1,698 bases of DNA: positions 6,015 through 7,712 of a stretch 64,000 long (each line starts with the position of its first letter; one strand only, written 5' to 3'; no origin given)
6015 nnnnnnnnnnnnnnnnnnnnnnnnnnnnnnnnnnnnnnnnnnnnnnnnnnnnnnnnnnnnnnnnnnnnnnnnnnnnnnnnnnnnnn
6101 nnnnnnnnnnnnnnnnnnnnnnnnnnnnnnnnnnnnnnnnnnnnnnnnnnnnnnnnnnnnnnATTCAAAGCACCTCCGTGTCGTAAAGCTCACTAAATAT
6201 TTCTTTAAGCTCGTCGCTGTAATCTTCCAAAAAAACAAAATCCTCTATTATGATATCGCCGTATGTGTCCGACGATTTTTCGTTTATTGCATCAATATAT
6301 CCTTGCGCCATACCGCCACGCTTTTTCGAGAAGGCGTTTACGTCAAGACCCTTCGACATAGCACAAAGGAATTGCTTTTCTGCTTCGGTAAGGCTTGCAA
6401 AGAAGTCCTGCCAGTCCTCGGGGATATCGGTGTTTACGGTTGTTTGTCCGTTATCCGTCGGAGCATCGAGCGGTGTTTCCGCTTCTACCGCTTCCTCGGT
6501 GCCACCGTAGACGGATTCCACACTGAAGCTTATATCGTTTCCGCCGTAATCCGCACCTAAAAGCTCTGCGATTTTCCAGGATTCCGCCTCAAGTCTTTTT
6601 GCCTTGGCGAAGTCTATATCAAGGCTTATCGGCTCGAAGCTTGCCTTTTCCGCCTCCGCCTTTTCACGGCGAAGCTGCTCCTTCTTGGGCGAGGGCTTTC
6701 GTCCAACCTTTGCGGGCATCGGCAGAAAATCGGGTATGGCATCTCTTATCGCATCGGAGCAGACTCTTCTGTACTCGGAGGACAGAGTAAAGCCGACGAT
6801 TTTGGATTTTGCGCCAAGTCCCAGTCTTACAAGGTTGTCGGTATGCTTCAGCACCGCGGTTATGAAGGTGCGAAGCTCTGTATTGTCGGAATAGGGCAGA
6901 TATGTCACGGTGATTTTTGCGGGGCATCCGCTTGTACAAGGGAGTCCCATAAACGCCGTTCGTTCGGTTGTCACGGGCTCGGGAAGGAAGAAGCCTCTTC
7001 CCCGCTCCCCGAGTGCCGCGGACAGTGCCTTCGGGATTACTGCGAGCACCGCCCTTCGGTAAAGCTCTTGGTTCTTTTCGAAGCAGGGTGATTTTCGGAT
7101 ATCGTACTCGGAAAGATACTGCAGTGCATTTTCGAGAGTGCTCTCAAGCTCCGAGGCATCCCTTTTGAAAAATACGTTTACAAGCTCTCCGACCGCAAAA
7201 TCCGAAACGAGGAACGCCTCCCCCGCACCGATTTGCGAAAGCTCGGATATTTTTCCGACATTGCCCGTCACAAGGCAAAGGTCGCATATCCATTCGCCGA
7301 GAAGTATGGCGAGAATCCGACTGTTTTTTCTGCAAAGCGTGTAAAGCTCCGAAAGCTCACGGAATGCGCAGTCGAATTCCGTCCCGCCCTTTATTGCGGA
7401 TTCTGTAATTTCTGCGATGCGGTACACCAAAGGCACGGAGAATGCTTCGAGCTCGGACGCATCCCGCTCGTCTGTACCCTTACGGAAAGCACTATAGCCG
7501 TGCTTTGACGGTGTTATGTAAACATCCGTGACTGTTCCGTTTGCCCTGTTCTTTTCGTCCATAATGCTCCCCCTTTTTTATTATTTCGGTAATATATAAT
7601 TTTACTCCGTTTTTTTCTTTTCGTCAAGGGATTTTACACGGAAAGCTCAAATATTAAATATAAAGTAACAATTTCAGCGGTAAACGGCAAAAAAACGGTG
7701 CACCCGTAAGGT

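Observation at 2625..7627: TerB-like / DUF2791 P-loop ATPase / Lhr-like DExH helicase operon: a Shango-type anti-phage module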

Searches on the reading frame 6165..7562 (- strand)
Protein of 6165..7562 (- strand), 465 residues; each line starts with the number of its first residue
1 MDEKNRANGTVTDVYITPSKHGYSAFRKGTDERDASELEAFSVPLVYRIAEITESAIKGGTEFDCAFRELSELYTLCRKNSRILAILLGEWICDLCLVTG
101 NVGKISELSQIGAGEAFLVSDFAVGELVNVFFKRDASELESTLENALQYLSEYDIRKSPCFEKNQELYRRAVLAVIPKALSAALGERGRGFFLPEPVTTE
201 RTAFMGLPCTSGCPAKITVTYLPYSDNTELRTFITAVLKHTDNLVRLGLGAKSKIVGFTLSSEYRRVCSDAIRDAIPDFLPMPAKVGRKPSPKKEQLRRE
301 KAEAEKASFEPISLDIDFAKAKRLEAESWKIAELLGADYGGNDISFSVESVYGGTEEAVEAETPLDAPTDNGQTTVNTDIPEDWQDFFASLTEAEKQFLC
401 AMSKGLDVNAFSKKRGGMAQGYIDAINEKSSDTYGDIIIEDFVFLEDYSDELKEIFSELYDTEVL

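Call 7: search_protein_families(library=pfam, proteins=[window:6165-7562:-], max_evalue=0.1)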
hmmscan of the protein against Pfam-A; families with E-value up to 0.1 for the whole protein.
window:6165-7562:- (465 aa): 1 family
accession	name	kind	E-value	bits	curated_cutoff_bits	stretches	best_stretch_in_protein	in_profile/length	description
PF15615.11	TerB_C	-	3.1e-10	40.9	26.3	1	301-441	6-133/148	TerB-C domain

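Call 8: search_protein_families(library=padloc, proteins=[window:6165-7562:-], max_evalue=0.1)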
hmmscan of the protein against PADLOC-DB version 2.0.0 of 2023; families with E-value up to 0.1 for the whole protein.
window:6165-7562:- (465 aa): 1 family
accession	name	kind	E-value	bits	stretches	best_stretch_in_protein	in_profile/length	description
PDLC03958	SngA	-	1.3e-23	82.5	1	132-455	226-526/528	-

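Call 9: search_protein_families(library=ncbifam, proteins=[window:6165-7562:-], max_evalue=0.1)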
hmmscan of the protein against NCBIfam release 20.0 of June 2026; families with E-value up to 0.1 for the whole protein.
window:6165-7562:- (465 aa): 0 families

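Call 21: find_homologous_proteins(query=window:6165-7562:-, max_evalue=0.001)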
Query window:6165-7562:- (465 aa): 19 proteins with E <= 0.001 among 8000 candidates.
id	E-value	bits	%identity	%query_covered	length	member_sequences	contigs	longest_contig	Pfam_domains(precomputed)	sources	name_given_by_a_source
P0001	1.1e-287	973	94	100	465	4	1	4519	PF15615.12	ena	-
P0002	1.1e-120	422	46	97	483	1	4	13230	PF15615.12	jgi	-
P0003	3.4e-112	394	45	98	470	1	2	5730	PF15615.12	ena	-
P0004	1.4e-111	392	47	82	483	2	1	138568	PF15615.12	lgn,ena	-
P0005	6.2e-111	390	45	97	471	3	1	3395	PF15615.12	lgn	-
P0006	6.8e-111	390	46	94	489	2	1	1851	PF15615.12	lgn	-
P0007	5.0e-107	377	43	98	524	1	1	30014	PF15615.12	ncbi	-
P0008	2.2e-105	372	44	90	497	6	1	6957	PF15615.12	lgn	-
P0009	6.1e-103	364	42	98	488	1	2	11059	PF15615.12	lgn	-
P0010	2.1e-102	362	42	89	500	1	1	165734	PF15615.12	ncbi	-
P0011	1.3e-101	359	39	98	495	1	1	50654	-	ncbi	-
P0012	7.1e-98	347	42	89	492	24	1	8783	PF15615.12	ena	-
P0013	5.3e-95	338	40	99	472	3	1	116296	PF15615.12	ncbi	-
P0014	1.1e-84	304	38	91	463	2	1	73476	PF15615.12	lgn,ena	-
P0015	1.5e-84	303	39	89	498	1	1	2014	-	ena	-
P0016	2.2e-81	293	37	99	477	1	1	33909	PF15615.12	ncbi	-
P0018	4.2e-66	242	37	84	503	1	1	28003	PF15615.12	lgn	-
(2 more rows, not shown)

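Call 25: search_protein_families(library=pfam, alignment_id=A1, max_evalue=1)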
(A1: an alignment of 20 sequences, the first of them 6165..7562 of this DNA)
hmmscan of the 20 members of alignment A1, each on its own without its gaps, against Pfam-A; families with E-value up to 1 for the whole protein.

A. member 1, window:6165-7562:- (465 aa): 1 family
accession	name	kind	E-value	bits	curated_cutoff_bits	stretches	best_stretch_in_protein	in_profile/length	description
PF15615.11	TerB_C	-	3.1e-10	40.9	26.3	1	301-441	6-133/148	TerB-C domain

B. families by the number of members that match (of 20 scanned): 18 families
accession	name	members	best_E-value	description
PF15615.11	TerB_C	20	4.4e-12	TerB-C domain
PF14167.11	YfkD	3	0.025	YfkD-like protein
PF18769.7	APOBEC1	2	0.081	APOBEC1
PF04098.21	Rad52_Rad22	2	0.16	Rad52/22 family double-strand break repair protein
PF05823.17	Gp-FAR-1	1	0.00082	Nematode fatty acid retinoid binding protein (Gp-FAR-1)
PF22838.1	COMMD8_HN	1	0.053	COMMD8, helical N-terminal domain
PF16078.10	2-oxogl_dehyd_N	1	0.055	2-oxoglutarate dehydrogenase N-terminus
PF19994.4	GASH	1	0.056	GTPase-associated system helical domain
PF23528.1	Microp_apicomplexa_15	1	0.062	Apicomplexa microprotein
PF06148.17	COG2_N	1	0.083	COG2 N-terminal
PF22493.2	PUF_NOP9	1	0.094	NOP9-like PUF repeat domain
PF08700.17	VPS51_Exo84_N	1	0.12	Vps51/EXO84/COG1 N-terminal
PF07580.19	Peptidase_M26_C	1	0.13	M26 IgA1-specific Metallo-endopeptidase C-terminal region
PF23328.1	Sha_B_N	1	0.16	Shavenoid isoform B N-terminal domain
PF12825.12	DUF3818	1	0.2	Domain of unknown function in PX-proteins (DUF3818)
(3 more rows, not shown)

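Call 26: find_related_loci(query=A1, collection=genome_contigs, flank=10000)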
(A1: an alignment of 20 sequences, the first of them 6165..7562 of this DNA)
Query A1 (465 aa) in genome_contigs; peptide patterns used: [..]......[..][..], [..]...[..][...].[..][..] (x = any residue, [..] = any of these).
140 stretches matched a pattern; 2 encode a relative of the query (tblastn E <= 1e-3); 2 distinct loci.
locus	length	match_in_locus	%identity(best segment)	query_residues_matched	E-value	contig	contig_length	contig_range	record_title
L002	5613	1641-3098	41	10-465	8e-115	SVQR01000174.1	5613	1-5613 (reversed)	MAG: Oscillospiraceae bacterium isolate SIG622 NODE_60697_length_5613_cov_1.413234, whole genome shotgun sequence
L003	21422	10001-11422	39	11-465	2e-111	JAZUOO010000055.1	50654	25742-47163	MAG: Eubacteriales bacterium isolate T1900044873_TS20190339.MAGScoT_cleanbin_000006 SGB_3175_k141_711181, whole genome s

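Call 27: find_encoding_contigs(protein=P0004, flank=10000, max_places=2)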
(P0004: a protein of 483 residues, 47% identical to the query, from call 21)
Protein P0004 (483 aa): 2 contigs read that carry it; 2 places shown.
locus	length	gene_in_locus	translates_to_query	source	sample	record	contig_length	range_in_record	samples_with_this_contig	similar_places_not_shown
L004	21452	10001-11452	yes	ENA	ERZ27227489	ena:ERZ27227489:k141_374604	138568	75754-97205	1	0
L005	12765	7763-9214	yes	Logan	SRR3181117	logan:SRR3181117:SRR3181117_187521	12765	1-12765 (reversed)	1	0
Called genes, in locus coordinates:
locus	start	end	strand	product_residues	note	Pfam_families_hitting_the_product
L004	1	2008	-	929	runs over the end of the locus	-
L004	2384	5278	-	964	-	PF00912:Transgly, PF00905:Transpeptidase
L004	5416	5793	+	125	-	-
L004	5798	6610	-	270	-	PF12833:HTH_18, PF00165:HTH_AraC (weak)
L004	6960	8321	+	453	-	PF02254:TrkA_N, PF03807:F420_oxidored (faint), PF13241:NAD_binding_7 (faint), PF02080:TrkA_C, PF06241:Castor_Poll_mid (faint), PF02254:TrkA_N, PF02080:TrkA_C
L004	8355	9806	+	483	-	PF02386:TrkH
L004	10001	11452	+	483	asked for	PF15615:TerB_C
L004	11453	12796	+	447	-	PF10923:BrxC_BrxD, PF13191:AAA_16 (weak)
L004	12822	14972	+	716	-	PF04851:ResIII (weak), PF00270:DEAD, PF00271:Helicase_C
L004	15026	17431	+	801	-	PF06733:DEAD_2, PF13307:Helicase_C_2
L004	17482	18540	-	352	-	-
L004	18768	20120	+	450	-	PF03023:MurJ, PF01554:MatE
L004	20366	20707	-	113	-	PF01245:Ribosomal_L19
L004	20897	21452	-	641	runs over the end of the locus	PF00664:ABC_membrane, PF00005:ABC_tran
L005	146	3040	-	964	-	PF00912:Transgly, PF00905:Transpeptidase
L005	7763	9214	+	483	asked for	PF15615:TerB_C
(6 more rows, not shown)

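Call 28: find_encoding_contigs(protein=P0010, flank=10000, max_places=2)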
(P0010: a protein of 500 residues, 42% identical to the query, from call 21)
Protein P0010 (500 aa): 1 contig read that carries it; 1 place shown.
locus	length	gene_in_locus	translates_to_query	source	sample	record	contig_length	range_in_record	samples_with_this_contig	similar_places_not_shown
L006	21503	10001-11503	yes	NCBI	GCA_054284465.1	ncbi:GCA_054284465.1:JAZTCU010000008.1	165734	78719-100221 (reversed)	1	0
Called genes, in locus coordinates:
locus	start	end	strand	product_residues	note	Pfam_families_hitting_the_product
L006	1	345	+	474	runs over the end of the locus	PF01546:Peptidase_M20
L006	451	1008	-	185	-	PF10688:Imp-YgjV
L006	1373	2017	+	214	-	PF13472:Lipase_GDSL_2 (weak)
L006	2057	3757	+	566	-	-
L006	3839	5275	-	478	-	PF24856:AraA_central (weak), PF11762:Arabinose_Iso_C (weak)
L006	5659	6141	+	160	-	PF01325:Fe_dep_repress (weak), PF12802:MarR_2, PF01047:MarR, PF13412:HTH_24, PF13463:HTH_27 (faint), PF13601:HTH_34 (weak), PF22381:Staph_reg_Sar_Rot (weak)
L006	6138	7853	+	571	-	PF00664:ABC_membrane, PF00005:ABC_tran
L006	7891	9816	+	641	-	PF00664:ABC_membrane, PF00005:ABC_tran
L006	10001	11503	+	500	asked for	PF15615:TerB_C (weak)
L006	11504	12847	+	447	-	PF10923:BrxC_BrxD, PF13191:AAA_16 (weak)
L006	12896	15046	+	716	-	PF04851:ResIII, PF00270:DEAD, PF00271:Helicase_C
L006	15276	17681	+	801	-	PF00270:DEAD (faint), PF06733:DEAD_2, PF13307:Helicase_C_2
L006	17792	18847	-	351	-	-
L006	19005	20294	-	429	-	PF02518:HATPase_c (weak), PF14501:HATPase_c_5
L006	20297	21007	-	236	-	PF00072:Response_reg, PF04397:LytTR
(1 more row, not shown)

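Call 29: find_encoding_contigs(protein=P0013, flank=10000, max_places=2)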
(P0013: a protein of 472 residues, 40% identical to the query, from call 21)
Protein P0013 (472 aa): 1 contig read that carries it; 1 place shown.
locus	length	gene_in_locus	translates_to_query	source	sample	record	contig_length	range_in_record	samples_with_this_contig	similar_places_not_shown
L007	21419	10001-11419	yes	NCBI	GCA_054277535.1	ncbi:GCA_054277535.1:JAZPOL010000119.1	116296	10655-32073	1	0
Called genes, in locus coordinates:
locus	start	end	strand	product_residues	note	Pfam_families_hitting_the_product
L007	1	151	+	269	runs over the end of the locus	-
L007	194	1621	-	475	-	PF13306:LRR_5, PF00404:Dockerin_1 (weak), PF13202:EF-hand_5 (faint)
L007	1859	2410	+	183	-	PF04073:tRNA_edit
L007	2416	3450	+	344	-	PF01212:Beta_elim_lyase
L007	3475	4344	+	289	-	PF02311:AraC_binding, PF07883:Cupin_2, PF00165:HTH_AraC (weak), PF12833:HTH_18, PF00165:HTH_AraC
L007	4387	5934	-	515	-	PF24856:AraA_central (weak), PF11762:Arabinose_Iso_C (weak)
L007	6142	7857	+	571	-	PF00664:ABC_membrane, PF00005:ABC_tran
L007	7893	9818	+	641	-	PF00664:ABC_membrane, PF00005:ABC_tran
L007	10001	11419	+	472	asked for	PF15615:TerB_C (weak)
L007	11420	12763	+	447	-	PF10923:BrxC_BrxD, PF13191:AAA_16 (weak)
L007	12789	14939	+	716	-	PF04851:ResIII (weak), PF00270:DEAD, PF00271:Helicase_C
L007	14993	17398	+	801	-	PF06733:DEAD_2, PF13307:Helicase_C_2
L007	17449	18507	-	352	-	-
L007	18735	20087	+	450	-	PF03023:MurJ, PF01554:MatE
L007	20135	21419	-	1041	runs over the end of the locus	PF01841:Transglut_core, PF04473:DUF553 (weak), PF12799:LRR_4 (faint), PF13306:LRR_5, PF23952:LRR_EndoS (faint), PF13855:LRR_8 (faint), PF13306:LRR_5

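Call 30: find_encoding_contigs(protein=P0014, flank=10000, max_places=2)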
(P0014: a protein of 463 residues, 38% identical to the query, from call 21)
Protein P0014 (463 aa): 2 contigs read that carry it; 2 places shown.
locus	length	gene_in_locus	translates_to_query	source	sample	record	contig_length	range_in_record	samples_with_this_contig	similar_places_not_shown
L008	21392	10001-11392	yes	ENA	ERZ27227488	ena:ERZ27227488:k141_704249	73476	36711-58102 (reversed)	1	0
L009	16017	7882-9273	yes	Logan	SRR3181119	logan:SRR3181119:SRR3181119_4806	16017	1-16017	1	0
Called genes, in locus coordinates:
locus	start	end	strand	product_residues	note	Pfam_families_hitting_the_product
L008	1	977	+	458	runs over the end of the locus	PF00682:HMGL-like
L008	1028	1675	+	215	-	PF00392:GntR, PF07729:FCD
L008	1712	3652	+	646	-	PF00330:Aconitase, PF00694:Aconitase_C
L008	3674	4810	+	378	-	PF00180:Iso_dh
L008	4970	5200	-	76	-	PF12844:HTH_19 (weak), PF01381:HTH_3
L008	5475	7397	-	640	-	PF00664:ABC_membrane, PF00005:ABC_tran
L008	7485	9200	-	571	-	PF00664:ABC_membrane, PF00005:ABC_tran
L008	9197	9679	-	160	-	PF01047:MarR, PF12802:MarR_2, PF13412:HTH_24 (weak), PF22166:WHD_ArnR1 (weak), PF22381:Staph_reg_Sar_Rot (weak)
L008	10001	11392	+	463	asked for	PF15615:TerB_C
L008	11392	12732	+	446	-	PF10923:BrxC_BrxD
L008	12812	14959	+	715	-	PF00270:DEAD, PF00271:Helicase_C, PF22590:Cas3-like_C_2 (faint)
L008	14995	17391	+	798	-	PF00270:DEAD (faint), PF06733:DEAD_2, PF13307:Helicase_C_2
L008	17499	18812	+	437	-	PF10509:GalKase_gal_bdg, PF00288:GHMP_kinases_N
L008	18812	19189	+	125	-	-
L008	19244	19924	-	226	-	-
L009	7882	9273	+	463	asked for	PF15615:TerB_C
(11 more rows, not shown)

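Call 32: predict_structure(alignment_id=A1)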
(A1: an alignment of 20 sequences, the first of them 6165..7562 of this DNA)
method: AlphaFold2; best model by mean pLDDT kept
length: 465 residues; sequences in the alignment: 20
mean_pLDDT: 76.8   pTM: 0.56
mean pLDDT of the five models: 76.8, 75.7, 73.9, 73.8, 73.7
residues with pLDDT >= 90: 164; 70-90: 176; 50-70: 47; < 50: 78
segments of 3 or more residues with pLDDT < 50: 1-7, 29-39, 286-291, 307-311, 338-377, 461-465
pLDDT, mean of each block of 10 residues (from residue 1): 45 87 55 43 81 87 92 90 90 93 90 90 92 86 89 89 91 95 93 93 85 82 93 95 92 84 94 93 59 55 48 61 76 54 42 32 29 43 79 87 84 82 89 81 82 75 44
secondary structure, 60 per line:
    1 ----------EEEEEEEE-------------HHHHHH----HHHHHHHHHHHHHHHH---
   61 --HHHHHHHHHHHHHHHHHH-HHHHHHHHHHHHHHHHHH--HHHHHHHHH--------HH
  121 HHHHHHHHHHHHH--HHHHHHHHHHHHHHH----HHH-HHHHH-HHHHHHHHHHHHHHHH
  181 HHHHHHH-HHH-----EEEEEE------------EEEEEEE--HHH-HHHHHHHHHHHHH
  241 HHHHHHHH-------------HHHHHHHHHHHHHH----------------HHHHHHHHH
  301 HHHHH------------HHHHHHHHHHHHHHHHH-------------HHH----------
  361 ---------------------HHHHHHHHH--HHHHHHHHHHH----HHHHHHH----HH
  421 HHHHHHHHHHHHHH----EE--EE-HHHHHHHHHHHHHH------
elements in order: E11-18 H32-37 H42-57 H63-80 H82-99 H102-110 H119-133 H136-150 H159-163 H165-187 E197-202 E215-221 H228-248 H262-275 H292-305 H318-334 H382-390 H393-403 H408-414 H419-434 H446-459

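Call 34: find_encoding_contigs(protein=P0016, flank=10000, max_places=2)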
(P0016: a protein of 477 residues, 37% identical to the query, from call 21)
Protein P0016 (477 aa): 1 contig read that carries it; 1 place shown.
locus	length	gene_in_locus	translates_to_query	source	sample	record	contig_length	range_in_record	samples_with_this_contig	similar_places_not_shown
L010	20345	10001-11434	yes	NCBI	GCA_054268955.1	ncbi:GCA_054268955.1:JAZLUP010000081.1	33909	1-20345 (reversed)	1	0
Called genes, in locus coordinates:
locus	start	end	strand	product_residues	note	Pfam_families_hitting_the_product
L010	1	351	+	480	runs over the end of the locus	PF00682:HMGL-like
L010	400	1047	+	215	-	PF00392:GntR, PF07729:FCD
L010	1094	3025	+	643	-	PF00330:Aconitase, PF00694:Aconitase_C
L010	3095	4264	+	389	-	PF00180:Iso_dh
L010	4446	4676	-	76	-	PF12844:HTH_19 (weak), PF01381:HTH_3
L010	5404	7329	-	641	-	-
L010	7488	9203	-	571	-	PF00664:ABC_membrane, PF00005:ABC_tran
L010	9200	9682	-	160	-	PF01047:MarR, PF12802:MarR_2, PF13412:HTH_24, PF22166:WHD_ArnR1 (weak), PF22381:Staph_reg_Sar_Rot (weak)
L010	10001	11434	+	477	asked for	PF15615:TerB_C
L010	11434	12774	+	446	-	PF10923:BrxC_BrxD, PF13191:AAA_16 (faint)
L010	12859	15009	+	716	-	PF04851:ResIII, PF00270:DEAD, PF00271:Helicase_C, PF22590:Cas3-like_C_2 (faint)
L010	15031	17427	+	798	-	PF06733:DEAD_2, PF13307:Helicase_C_2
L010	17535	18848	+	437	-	PF10509:GalKase_gal_bdg, PF00288:GHMP_kinases_N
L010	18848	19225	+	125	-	-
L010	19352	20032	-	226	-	-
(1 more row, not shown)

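Call 35: find_encoding_contigs(protein=P0007, flank=10000, max_places=2)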
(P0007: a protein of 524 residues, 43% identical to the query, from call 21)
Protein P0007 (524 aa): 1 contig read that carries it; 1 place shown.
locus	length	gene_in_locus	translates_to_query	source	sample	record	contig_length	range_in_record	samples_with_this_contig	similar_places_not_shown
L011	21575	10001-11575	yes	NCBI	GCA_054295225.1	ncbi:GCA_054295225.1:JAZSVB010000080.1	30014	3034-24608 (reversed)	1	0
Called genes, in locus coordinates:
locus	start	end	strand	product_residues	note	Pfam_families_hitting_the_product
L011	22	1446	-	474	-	PF01546:Peptidase_M20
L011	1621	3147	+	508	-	PF01661:Macro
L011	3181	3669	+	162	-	PF13302:Acetyltransf_3 (weak), PF13673:Acetyltransf_10, PF00583:Acetyltransf_1, PF13508:Acetyltransf_7, PF08445:FR47 (weak)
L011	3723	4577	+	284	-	PF01734:Patatin, PF19890:DUF6363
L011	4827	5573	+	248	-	-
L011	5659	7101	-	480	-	PF13306:LRR_5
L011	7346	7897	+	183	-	PF04073:tRNA_edit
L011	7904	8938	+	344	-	PF01212:Beta_elim_lyase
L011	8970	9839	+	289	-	PF02311:AraC_binding, PF07883:Cupin_2, PF00165:HTH_AraC (weak), PF12833:HTH_18, PF00165:HTH_AraC (weak)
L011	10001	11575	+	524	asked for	PF15615:TerB_C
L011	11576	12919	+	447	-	PF10923:BrxC_BrxD, PF13191:AAA_16 (weak)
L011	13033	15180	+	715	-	PF04851:ResIII (weak), PF00270:DEAD, PF00271:Helicase_C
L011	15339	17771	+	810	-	PF00270:DEAD (faint), PF06733:DEAD_2, PF13307:Helicase_C_2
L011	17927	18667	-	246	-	-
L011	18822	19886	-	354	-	-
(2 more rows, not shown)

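Call 36: find_encoding_contigs(protein=P0018, flank=10000, max_places=2)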
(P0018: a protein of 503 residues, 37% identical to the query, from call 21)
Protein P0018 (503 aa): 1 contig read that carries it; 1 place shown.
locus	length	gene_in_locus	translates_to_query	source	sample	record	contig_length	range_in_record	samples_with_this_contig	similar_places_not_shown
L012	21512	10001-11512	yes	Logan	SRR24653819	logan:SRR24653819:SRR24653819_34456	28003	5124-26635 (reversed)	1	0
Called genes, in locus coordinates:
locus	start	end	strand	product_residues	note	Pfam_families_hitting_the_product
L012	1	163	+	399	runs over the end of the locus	PF01966:HD, PF13286:HD_assoc (weak)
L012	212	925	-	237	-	PF01522:Polysacc_deac_1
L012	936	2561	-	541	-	PF00795:CN_hydrolase, PF03009:GDPD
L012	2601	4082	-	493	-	PF00753:Lactamase_B, PF03009:GDPD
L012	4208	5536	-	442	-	PF01546:Peptidase_M20, PF07687:M20_dimer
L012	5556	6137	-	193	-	-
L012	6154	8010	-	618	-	PF02065:Melibiase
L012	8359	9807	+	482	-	PF11762:Arabinose_Iso_C (weak)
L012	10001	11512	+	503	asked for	PF15615:TerB_C (weak)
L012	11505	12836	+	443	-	PF10923:BrxC_BrxD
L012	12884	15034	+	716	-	PF04851:ResIII (weak), PF00270:DEAD, PF00271:Helicase_C, PF22590:Cas3-like_C_2 (faint)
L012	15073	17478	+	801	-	PF00270:DEAD (faint), PF06733:DEAD_2, PF13307:Helicase_C_2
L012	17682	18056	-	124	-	-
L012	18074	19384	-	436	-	PF10509:GalKase_gal_bdg, PF00288:GHMP_kinases_N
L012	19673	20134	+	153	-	PF22381:Staph_reg_Sar_Rot (weak), PF12802:MarR_2, PF22166:WHD_ArnR1 (weak), PF01022:HTH_5 (weak), PF01047:MarR (weak), PF13412:HTH_24, PF13601:HTH_34 (weak)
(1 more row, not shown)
